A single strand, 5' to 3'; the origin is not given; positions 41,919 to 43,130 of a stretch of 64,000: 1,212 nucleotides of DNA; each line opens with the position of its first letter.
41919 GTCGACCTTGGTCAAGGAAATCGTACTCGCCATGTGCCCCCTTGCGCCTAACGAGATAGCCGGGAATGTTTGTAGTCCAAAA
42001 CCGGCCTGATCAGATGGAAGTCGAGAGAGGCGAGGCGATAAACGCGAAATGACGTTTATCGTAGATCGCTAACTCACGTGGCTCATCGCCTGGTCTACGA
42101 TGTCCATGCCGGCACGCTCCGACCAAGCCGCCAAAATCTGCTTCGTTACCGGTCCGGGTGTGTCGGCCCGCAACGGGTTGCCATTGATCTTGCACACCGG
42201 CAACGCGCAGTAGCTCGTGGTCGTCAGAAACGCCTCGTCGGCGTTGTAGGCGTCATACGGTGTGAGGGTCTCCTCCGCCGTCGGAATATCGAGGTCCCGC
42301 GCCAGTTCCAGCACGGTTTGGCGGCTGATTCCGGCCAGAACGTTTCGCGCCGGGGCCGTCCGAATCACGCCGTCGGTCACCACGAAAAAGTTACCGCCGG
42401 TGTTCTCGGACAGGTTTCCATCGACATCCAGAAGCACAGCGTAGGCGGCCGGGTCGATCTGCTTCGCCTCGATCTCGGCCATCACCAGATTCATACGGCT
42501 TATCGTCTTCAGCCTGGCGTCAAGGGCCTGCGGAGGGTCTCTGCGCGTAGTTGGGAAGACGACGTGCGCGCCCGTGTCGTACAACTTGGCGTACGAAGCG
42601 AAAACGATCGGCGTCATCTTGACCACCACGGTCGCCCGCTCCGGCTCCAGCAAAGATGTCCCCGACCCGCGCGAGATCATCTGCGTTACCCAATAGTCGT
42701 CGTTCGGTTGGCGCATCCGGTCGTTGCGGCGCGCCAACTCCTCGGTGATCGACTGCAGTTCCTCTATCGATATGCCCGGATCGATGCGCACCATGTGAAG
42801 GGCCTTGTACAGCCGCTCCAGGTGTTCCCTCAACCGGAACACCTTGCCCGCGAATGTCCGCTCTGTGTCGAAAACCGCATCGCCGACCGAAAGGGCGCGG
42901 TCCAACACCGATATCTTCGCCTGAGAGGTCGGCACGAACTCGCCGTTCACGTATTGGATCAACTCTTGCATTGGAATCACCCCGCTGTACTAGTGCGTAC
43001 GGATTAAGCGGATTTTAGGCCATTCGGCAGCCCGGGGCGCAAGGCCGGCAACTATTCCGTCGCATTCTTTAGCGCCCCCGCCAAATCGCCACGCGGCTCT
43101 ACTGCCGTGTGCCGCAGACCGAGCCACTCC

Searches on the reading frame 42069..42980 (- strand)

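Call 55: search_protein_families(library=pfam, proteins=[window:42069-42980:-], max_evalue=0.00001)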
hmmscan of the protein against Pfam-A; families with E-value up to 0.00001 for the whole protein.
window:42069-42980:- (303 aa): 1 family
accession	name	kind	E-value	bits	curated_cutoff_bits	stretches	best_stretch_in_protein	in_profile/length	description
PF01063.24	Aminotran_4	-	7.2e-41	140.9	28.5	1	36-265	2-223/223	Amino-transferase class IV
